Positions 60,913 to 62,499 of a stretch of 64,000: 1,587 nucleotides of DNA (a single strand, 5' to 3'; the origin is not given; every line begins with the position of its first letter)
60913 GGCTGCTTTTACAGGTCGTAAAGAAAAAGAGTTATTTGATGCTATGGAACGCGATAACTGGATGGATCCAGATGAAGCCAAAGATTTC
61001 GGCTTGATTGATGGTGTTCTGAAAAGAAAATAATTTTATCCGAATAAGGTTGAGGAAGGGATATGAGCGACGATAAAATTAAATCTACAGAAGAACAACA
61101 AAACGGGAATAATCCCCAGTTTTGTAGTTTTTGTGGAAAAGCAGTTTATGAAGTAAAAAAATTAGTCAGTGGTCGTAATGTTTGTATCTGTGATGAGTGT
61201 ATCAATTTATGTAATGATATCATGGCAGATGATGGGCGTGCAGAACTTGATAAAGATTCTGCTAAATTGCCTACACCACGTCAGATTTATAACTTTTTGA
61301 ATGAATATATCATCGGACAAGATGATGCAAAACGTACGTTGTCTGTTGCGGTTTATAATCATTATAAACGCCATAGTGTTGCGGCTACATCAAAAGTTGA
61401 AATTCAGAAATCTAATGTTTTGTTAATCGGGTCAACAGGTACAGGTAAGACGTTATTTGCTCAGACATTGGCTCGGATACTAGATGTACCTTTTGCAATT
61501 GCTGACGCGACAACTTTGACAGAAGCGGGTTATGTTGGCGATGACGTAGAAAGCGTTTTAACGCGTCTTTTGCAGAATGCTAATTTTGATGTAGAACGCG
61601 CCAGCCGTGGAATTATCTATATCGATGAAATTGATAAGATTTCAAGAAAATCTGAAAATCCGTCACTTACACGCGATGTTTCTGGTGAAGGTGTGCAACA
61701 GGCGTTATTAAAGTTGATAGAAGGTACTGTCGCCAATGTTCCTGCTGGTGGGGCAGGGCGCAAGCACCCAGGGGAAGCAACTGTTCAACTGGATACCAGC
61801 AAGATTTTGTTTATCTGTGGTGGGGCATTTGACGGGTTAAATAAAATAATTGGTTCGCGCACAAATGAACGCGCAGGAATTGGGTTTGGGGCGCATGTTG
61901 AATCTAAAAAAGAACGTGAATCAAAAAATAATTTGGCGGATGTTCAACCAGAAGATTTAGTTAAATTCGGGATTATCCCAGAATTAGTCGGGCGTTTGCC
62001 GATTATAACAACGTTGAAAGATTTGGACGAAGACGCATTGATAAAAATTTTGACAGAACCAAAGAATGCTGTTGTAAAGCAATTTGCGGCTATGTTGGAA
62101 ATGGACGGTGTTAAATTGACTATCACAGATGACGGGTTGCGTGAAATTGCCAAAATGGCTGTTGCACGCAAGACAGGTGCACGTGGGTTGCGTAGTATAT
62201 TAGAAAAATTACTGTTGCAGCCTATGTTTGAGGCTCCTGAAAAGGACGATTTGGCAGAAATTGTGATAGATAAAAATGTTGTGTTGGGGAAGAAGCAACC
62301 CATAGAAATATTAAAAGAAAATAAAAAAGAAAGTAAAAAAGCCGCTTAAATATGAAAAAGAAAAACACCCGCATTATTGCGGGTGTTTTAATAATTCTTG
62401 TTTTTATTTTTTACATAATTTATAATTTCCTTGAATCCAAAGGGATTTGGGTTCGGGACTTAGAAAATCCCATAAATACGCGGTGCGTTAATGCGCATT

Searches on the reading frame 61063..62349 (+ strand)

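Call 72: search_protein_families(library=pfam, proteins=[window:61063-62349:+], max_evalue=0.001)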
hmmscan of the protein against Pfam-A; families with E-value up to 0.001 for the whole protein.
window:61063-62349:+ (428 aa): 12 families
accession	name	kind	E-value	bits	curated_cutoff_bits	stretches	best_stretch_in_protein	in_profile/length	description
PF07724.20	AAA_2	-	3e-30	105.9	27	1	116-315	3-166/166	AAA domain (Cdc48 subfamily)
PF00004.35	AAA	-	1.3e-14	55.2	21.2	1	119-225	1-98/131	ATPase family associated with various cellular activities (AAA)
PF06689.19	zf-C4_ClpX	-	1.6e-14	53.9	27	1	20-55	2-38/39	ClpX C4-type zinc finger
PF10431.15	ClpB_D2-small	-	2.7e-10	40.6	21.9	1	321-398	1-74/81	C-terminal, D2-small domain, of ClpB protein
PF00493.29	MCM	-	5.3e-07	29.4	23.3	1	73-197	16-137/224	MCM P-loop domain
PF07728.20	AAA_5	-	6.1e-06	26.7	22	1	118-195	1-80/139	AAA domain (dynein-related subfamily)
PF05496.18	RuvB_N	-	7.8e-06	26.2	27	1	79-198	6-101/159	Holliday junction DNA helicase RuvB P-loop domain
PF00158.32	Sigma54_activat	-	1.6e-05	25.1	20.2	1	105-196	11-108/168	Sigma-54 interaction domain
PF01078.27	Mg_chelatase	-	3.8e-05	23.6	20.3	0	116-140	22-46/207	Magnesium chelatase, subunit ChlI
PF14532.12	Sigma54_activ_2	-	7.7e-05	23.4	25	1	111-196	16-84/138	Sigma-54 interaction domain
PF13401.12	AAA_22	-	0.00014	22.6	27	0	116-195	5-98/130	AAA domain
PF12775.13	AAA_7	-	0.00037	20.5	25.8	1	115-191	32-110/181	P-loop containing dynein motor region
